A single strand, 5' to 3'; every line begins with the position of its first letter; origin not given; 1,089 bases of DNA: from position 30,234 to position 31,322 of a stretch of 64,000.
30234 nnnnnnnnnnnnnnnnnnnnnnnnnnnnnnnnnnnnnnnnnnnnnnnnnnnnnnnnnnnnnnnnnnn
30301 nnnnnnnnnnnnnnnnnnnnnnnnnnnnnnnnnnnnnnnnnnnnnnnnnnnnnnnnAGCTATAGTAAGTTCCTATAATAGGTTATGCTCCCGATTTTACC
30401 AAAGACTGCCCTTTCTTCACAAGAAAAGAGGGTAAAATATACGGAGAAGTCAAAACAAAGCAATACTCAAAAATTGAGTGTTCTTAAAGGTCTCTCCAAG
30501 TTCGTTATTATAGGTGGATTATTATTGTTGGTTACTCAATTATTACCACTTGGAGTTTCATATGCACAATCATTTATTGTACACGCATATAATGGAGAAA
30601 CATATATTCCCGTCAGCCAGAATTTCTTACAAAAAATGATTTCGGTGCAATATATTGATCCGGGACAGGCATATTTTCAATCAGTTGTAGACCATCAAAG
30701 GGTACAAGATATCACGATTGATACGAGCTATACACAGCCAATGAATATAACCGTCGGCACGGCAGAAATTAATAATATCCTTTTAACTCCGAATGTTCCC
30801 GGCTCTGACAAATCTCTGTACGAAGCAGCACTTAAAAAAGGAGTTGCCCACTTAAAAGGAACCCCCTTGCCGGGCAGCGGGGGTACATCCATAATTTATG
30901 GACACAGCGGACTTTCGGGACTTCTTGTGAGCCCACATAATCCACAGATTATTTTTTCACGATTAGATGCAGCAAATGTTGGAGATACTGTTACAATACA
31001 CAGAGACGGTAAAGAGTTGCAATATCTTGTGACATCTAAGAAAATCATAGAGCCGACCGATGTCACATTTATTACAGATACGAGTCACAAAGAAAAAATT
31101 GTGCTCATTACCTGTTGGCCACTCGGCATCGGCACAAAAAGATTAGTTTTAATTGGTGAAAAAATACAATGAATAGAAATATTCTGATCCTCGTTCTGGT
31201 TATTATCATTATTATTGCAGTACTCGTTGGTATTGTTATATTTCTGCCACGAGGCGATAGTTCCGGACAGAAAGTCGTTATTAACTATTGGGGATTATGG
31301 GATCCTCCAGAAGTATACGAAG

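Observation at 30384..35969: Sortase / SBP-like / giant cadherin-like surface-protein operon with a non-canonical substrate architecture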

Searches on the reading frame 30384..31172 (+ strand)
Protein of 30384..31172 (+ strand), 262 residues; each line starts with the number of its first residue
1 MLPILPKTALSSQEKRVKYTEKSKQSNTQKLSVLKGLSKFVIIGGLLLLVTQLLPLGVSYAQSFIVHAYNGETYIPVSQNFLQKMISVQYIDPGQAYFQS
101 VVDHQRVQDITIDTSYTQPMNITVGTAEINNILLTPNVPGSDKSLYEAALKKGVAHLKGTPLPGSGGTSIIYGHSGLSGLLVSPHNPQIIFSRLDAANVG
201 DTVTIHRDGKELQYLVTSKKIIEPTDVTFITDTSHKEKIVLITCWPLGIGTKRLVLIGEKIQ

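Call 3: search_protein_families(library=pfam, proteins=[window:30384-31172:+], max_evalue=0.1)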
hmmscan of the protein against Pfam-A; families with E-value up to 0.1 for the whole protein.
window:30384-31172:+ (262 aa): 1 family
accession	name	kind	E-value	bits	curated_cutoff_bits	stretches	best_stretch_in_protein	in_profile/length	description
PF04203.18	Sortase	-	1.2e-20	73.9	26.6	1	145-259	16-123/125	Sortase domain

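Call 4: search_protein_families(library=ncbifam, proteins=[window:30384-31172:+], max_evalue=0.1)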
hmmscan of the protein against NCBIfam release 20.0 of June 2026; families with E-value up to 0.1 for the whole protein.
window:30384-31172:+ (262 aa): 7 families
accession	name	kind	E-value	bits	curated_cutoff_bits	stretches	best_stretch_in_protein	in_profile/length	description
NF033745.1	class_C_sortase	subfamily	3.2e-22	79.3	160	1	146-259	112-219/220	class C sortase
TIGR01076.1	sortase_fam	subfamily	3.8e-21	75.3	39.35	1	147-261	20-128/136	sortase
NF033746.1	class_D_sortase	subfamily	4.2e-13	49.3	165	1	147-259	30-132/135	class D sortase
NF058671.1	sortase_SrtD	exception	2.6e-12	46.8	140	1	113-247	53-171/187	class D sortase, LPxTATN-specific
TIGR03784.1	marine_sortase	equivalog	2.9e-09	36.8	158.25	1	152-248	76-160/174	class GN sortase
NF033748.1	class_F_sortase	subfamily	2e-05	24.3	166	1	118-244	10-133/155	class F sortase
NF033747.1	class_E_sortase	subfamily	0.00086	19.2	160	1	147-258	93-203/211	class E sortase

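Call 36: find_homologous_proteins(query=window:30384-31172:+)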
Query window:30384-31172:+ (262 aa): 147 proteins with E <= 0.001 among 1348 candidates; the best 120 are listed.
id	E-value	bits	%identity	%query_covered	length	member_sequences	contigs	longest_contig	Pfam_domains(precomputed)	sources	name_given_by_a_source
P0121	3.0e-166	569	100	100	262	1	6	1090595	PF04203.19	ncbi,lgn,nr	ncbi:MAG: sortase [Candidatus Dojkabacteria bacterium]|nr:MAG: sortase [Candidatus Dojkabacteria bac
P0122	2.5e-135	468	82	100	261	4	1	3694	PF04203.19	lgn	-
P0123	1.2e-85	305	55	100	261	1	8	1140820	PF04203.19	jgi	jgi:LPXTG-site transpeptidase (sortase) family protein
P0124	5.1e-80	287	53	99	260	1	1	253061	PF04203.19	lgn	-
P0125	1.8e-76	275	50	100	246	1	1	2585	PF04203.19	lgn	-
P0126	6.5e-75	270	46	100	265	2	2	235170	PF04203.19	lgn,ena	-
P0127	1.1e-73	266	50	99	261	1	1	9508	PF04203.19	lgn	-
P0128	2.4e-73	265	48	100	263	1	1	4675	PF04203.19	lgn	-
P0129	9.7e-72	259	47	100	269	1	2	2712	PF04203.19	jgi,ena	-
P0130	1.0e-71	259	46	100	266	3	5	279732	PF04203.19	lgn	-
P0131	1.1e-71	259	46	100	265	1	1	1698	PF04203.19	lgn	-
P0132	1.2e-71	259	46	100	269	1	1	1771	PF04203.19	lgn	-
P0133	1.9e-71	259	47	100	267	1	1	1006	PF04203.19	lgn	-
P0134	2.1e-71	258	46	100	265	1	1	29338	PF04203.19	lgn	-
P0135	3.2e-71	258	46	100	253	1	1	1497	PF04203.19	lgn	-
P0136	3.4e-71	258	45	100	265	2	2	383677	PF04203.19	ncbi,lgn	-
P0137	1.1e-70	256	45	100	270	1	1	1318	PF04203.19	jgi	jgi:LPXTG-site transpeptidase (sortase) family protein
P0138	1.4e-70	256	46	100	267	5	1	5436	PF04203.19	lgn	-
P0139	1.4e-70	256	46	100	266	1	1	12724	PF04203.19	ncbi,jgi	jgi:LPXTG-site transpeptidase (sortase) family protein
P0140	2.4e-70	255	48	99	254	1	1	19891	PF04203.19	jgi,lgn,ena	-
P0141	4.1e-70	254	47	100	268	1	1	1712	PF04203.19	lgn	-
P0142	4.6e-70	254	48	100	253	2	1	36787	PF04203.19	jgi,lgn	-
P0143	5.1e-70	254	45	100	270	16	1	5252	PF04203.19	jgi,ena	-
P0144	1.4e-68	249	42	100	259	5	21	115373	PF04203.19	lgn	-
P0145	2.0e-68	249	47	100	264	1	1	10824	PF04203.19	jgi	-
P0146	3.4e-68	248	44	100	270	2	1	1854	PF04203.19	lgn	-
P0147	3.6e-68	248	46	100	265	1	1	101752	PF04203.19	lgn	-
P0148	5.6e-68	247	50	99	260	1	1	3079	PF04203.19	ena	-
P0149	1.2e-67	246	46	100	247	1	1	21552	PF04203.19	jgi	-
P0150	1.4e-67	246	44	100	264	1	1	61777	PF04203.19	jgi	jgi:LPXTG-site transpeptidase (sortase) family protein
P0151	3.4e-67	245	45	100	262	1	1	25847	PF04203.19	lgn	-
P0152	2.4e-66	242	45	100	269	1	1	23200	PF04203.19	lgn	-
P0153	1.6e-65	239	44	100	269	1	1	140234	PF04203.19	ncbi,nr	ncbi:sortase [bacterium]|nr:sortase [bacterium]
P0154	2.3e-65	239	42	100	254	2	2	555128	PF04203.19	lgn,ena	-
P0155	7.5e-63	230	45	100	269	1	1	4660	PF04203.19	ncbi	-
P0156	3.6e-62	228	46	100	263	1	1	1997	PF04203.19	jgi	jgi:LPXTG-site transpeptidase (sortase) family protein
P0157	3.0e-61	225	45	99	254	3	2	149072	PF04203.19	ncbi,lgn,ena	-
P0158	8.8e-60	220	46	99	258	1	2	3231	PF04203.19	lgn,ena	-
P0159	1.1e-55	207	46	74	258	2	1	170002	PF04203.19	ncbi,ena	-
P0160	6.0e-55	204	42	88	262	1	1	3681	PF04203.19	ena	-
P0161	3.6e-53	199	40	85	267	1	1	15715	PF04203.19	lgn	-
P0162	2.1e-52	196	40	97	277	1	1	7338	PF04203.19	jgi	-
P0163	8.1e-51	191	44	74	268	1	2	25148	PF04203.19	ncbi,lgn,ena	-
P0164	8.8e-51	191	42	84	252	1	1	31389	PF04203.19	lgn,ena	-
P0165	9.1e-51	191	40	85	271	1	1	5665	PF04203.19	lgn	-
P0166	2.6e-50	189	39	95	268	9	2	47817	PF04203.19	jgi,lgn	-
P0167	9.6e-50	187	40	91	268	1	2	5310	PF04203.19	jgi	-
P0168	1.3e-49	187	41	90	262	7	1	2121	PF04203.19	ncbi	-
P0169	3.4e-49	186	39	85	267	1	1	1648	PF04203.19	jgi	jgi:sortase A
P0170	4.7e-49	185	43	84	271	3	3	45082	PF04203.19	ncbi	-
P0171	5.7e-49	185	38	81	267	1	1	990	PF04203.19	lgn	-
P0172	8.5e-49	184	40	90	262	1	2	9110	PF04203.19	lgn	-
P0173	8.6e-49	184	36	93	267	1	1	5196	PF04203.19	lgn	-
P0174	1.0e-48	184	38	95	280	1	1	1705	PF04203.19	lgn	-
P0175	3.3e-48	182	41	89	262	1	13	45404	PF04203.19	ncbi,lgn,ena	-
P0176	3.8e-48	182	41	82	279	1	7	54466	PF04203.19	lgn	-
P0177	8.2e-48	181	42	82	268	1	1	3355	PF04203.19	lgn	-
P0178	1.2e-47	181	38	92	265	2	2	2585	PF04203.19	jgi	jgi:LPXTG-site transpeptidase (sortase) family protein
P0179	1.6e-47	180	41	80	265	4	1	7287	PF04203.19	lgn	-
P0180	1.7e-47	180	39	89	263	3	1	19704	PF04203.19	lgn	-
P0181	2.5e-47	179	40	85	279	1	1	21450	PF04203.19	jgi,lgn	jgi:LPXTG-site transpeptidase (sortase) family protein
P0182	4.0e-47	179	38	92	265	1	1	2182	PF04203.19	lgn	-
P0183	4.3e-47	179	40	90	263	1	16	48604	PF04203.19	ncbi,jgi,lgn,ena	-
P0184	4.5e-47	179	39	90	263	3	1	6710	PF04203.19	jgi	-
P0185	1.0e-46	178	42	82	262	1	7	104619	PF04203.19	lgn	-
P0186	1.7e-46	177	39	80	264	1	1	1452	PF04203.19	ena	-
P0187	1.8e-46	177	40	82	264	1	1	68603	PF04203.19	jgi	jgi:LPXTG-site transpeptidase (sortase) family protein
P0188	2.1e-46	176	40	90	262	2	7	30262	PF04203.19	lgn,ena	-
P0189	2.4e-46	176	38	92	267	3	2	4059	PF04203.19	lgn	-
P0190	2.5e-46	176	41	80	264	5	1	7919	PF04203.19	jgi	jgi:LPXTG-site transpeptidase (sortase) family protein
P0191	2.7e-46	176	40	82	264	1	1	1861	PF04203.19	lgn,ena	-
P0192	3.2e-46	176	37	92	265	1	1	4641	PF04203.19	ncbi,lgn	-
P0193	7.4e-46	175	40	85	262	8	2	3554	PF04203.19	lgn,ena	-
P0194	7.5e-46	175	44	65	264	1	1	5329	PF04203.19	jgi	jgi:LPXTG-site transpeptidase (sortase) family protein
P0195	1.0e-45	174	39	85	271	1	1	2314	PF04203.19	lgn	-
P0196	1.3e-45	174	39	89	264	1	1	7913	PF04203.19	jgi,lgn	jgi:sortase A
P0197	1.4e-45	174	39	92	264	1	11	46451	PF04203.19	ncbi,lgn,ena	-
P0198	2.4e-45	173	39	89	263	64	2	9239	PF04203.19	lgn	-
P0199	2.4e-45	173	37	95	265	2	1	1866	PF04203.19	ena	-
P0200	2.5e-45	173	37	95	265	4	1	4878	PF04203.19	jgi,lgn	-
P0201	2.9e-45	173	44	71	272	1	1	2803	PF04203.19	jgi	-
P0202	3.4e-45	173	38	92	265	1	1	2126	PF04203.19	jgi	-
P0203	3.6e-45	172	37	82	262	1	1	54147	PF04203.19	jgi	jgi:LPXTG-site transpeptidase (sortase) family protein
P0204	4.1e-45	172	37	92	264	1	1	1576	PF04203.19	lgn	-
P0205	5.6e-45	172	38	90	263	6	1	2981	PF04203.19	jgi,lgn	jgi:LPXTG-site transpeptidase (sortase) family protein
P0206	6.6e-45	172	37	90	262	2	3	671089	PF04203.19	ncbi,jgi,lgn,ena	-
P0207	7.3e-45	171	39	82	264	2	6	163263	PF04203.19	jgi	jgi:LPXTG-site transpeptidase (sortase) family protein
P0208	1.1e-44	171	37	95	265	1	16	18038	PF04203.19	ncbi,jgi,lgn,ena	-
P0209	1.3e-44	171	38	93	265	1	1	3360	PF04203.19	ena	-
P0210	1.5e-44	170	37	95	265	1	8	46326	PF04203.19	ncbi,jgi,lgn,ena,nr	ncbi:MAG TPA: sortase [Candidatus Dojkabacteria bacterium]|nr:sortase [Candidatus Dojkabacteria bact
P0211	1.6e-44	170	37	92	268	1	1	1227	PF04203.19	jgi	jgi:LPXTG-site transpeptidase (sortase) family protein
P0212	2.0e-44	170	37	90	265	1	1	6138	PF04203.19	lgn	-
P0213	2.1e-44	170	40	82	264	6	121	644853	PF04203.19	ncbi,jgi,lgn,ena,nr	ncbi:sortase [Candidatus Dojkabacteria bacterium]|jgi:LPXTG-site transpeptidase (sortase) family pro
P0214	3.2e-44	169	38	82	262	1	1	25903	PF04203.19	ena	-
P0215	3.2e-44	169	39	83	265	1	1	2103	PF04203.19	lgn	-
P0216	3.5e-44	169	37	92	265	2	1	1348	PF04203.19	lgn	-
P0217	4.2e-44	169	37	82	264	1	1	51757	PF04203.19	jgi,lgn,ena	-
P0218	4.2e-44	169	37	92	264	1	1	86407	PF04203.19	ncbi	-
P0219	4.9e-44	169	38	89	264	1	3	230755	PF04203.19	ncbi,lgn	-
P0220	5.1e-44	169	37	89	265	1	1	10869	PF04203.19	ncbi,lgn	-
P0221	5.2e-44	169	38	82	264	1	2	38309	PF04203.19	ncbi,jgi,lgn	-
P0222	5.4e-44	169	37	85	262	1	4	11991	PF04203.19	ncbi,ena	-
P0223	5.5e-44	169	41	80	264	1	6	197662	PF04203.19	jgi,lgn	jgi:sortase A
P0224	5.6e-44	169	39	82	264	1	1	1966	PF04203.19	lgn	-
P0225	7.3e-44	168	37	89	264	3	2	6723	PF04203.19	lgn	-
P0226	8.3e-44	168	37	84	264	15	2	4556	PF04203.19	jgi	jgi:sortase A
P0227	8.7e-44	168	39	82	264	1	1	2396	PF04203.19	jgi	-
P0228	8.8e-44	168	39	83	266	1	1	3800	PF04203.19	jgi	-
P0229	1.0e-43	168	36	95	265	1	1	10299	PF04203.19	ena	-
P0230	1.3e-43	167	36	85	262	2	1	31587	PF04203.19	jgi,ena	jgi:LPXTG-site transpeptidase (sortase) family protein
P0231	1.6e-43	167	38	87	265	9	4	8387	PF04203.19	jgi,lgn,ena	-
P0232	1.9e-43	167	39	89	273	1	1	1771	PF04203.19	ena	-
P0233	2.1e-43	167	38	80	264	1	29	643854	PF04203.19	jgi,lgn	jgi:sortase A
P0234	2.2e-43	167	39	82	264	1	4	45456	PF04203.19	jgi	-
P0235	2.3e-43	166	37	80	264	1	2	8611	PF04203.19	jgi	jgi:LPXTG-site transpeptidase (sortase) family protein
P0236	2.6e-43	166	37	92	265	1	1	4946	PF04203.19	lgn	-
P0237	2.7e-43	166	40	80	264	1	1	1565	PF04203.19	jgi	jgi:LPXTG-site transpeptidase (sortase) family protein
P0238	2.9e-43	166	36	90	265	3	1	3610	PF04203.19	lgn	-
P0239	3.1e-43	166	36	91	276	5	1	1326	PF04203.19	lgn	-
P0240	3.5e-43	166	36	82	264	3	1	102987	PF04203.19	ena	-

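Call 46: search_solved_structures(query=window:30384-31172:+, max_evalue=0.01, show_alignments=2)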
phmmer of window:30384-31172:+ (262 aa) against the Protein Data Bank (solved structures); distinct sequences matched with E-value up to 0.01: 38.
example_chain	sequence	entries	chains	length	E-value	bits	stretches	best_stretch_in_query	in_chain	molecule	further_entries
8t28_A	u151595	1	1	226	5.5e-17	65.3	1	148-261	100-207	Class C sortase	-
7d6p_A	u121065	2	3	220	1.2e-12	51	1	149-260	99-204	Sortase family protein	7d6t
6ixz_A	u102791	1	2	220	1.2e-12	51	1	149-260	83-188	Sortase family protein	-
8gr6_A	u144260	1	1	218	1.4e-10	44.3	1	145-261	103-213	Sortase-like protein, putative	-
2xwg_A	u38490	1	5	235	3.7e-10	42.9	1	148-261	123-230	SORTASE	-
6bwe_A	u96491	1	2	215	1e-09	41.5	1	147-258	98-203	Putative fimbrial associated sortase-like protein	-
5k9a_A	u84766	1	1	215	1.1e-09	41.4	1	147-258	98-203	Putative fimbrial associated sortase-like protein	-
2w1j_A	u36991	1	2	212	1.8e-09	40.6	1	146-261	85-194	PUTATIVE SORTASE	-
8guu_A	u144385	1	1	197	2.3e-09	40.3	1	145-261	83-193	Sortase-like protein, putative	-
3re9_A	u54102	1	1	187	2.8e-09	40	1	146-261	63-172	Sortase-like protein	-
24rr_A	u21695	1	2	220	2.9e-09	40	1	124-261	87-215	Ebp pilus assembly class C sortase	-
4g1j_A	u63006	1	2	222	4.2e-09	39.5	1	147-261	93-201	Sortase family protein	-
3rbi_A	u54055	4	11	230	4.6e-09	39.3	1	147-261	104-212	Sortase family protein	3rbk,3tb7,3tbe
4d7w_A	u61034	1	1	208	7.2e-09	38.7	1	147-261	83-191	SORTASE FAMILY PROTEIN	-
4g1h_A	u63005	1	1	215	1.1e-08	38.1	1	146-261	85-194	Sortase family protein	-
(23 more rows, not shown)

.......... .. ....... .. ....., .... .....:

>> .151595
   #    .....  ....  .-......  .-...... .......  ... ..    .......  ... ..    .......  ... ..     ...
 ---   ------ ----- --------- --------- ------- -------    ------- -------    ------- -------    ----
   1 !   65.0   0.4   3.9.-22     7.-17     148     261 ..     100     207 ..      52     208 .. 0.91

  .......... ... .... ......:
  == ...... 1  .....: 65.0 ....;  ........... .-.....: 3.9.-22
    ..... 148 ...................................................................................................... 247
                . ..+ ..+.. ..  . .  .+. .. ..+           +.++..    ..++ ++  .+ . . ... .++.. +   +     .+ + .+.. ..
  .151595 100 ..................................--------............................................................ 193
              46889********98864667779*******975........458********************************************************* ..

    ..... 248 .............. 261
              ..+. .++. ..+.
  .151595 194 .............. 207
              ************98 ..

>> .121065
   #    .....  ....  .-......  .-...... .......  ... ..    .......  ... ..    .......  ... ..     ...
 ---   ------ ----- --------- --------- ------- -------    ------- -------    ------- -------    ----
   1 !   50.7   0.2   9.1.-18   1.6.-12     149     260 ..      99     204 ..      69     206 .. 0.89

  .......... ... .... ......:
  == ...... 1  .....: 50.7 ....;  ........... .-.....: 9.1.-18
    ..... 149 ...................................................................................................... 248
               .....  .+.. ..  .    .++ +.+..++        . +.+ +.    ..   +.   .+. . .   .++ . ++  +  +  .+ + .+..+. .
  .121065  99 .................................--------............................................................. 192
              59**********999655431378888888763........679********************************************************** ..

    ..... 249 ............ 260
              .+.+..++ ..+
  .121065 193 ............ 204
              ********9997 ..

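Call 65: find_encoding_contigs(protein=P0121, flank=1000, max_places=3)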
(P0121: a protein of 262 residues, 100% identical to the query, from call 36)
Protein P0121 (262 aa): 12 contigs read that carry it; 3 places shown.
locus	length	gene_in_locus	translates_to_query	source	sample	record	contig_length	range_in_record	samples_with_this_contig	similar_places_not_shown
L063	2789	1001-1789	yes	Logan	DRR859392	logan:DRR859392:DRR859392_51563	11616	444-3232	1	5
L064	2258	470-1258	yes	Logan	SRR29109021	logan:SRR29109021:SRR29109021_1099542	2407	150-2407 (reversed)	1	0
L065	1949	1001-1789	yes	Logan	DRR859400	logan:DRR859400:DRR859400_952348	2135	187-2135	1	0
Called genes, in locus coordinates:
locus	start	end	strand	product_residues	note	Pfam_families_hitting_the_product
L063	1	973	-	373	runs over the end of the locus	PF00226:DnaJ, PF01556:DnaJ_C, PF00684:DnaJ_CXXCXGXG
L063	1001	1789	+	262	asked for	PF04203:Sortase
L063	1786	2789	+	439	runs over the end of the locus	PF01547:SBP_bac_1, PF13416:SBP_bac_8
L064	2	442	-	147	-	?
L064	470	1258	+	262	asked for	PF04203:Sortase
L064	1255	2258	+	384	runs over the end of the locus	?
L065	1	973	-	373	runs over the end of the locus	PF00226:DnaJ, PF01556:DnaJ_C, PF00684:DnaJ_CXXCXGXG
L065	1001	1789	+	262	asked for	PF04203:Sortase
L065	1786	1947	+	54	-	?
